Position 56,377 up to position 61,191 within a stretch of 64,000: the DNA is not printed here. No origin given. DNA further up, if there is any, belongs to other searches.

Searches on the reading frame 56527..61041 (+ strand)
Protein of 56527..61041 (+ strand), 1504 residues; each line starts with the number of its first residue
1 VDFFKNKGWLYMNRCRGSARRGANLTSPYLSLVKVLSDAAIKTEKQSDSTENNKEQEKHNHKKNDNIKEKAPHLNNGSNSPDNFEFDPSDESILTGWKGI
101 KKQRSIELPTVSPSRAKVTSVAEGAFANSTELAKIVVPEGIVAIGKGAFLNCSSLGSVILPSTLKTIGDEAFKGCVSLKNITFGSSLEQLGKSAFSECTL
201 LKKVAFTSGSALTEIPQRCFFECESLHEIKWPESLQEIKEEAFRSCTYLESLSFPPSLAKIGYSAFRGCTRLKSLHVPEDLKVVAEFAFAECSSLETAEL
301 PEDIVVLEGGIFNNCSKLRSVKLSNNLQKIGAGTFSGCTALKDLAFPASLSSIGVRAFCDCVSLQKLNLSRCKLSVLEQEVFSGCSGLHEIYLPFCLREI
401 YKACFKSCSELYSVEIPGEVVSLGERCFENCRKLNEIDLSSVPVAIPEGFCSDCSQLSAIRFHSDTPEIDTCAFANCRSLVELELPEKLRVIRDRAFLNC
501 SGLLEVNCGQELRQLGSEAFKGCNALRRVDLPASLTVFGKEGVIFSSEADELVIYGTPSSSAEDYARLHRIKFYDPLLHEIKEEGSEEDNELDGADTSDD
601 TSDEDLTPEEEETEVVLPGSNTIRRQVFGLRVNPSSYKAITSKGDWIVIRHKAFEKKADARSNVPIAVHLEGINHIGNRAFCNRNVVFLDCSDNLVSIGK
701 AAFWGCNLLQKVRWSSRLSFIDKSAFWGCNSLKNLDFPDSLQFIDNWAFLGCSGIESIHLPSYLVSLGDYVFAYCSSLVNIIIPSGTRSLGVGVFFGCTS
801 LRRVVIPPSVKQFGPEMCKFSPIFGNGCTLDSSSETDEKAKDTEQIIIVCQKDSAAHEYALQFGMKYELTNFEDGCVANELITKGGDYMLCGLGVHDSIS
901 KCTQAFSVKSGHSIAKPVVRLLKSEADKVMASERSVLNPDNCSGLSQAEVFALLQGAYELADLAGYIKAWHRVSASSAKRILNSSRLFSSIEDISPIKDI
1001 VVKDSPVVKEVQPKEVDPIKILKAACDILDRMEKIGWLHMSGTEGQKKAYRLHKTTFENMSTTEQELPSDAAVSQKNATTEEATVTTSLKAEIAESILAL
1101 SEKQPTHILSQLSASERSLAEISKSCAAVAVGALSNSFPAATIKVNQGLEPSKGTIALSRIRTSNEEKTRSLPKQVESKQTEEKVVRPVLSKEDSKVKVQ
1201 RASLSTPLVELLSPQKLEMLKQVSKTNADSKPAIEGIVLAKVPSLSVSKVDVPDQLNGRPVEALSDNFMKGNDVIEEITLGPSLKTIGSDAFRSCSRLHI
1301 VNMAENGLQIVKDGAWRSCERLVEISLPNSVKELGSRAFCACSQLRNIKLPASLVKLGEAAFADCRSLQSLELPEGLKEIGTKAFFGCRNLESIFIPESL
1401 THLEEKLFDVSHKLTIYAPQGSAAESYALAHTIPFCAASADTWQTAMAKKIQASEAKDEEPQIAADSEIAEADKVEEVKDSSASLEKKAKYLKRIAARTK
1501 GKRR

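Call 71: search_protein_families(library=pfam, proteins=[window:56527-61041:+], max_evalue=0.001)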
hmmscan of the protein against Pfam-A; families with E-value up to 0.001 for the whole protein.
window:56527-61041:+ (1504 aa): 4 families
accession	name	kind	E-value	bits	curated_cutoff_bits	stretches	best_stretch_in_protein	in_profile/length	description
PF13306.12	LRR_5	-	6.6e-193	630.9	27.7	8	119-249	1-126/127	BspA type Leucine rich repeat region (6 copies)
PF13855.12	LRR_8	-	1.2e-39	134.3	27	2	350-395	13-58/61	Leucine rich repeat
PF23952.1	LRR_EndoS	-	4.4e-10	40.2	27.9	0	257-326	46-116/116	Endo-beta-N-acetylglucosaminidase EndoS LRR domain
PF12799.13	LRR_4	-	2e-06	28.3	27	0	363-393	2-30/44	Leucine Rich repeats (2 copies)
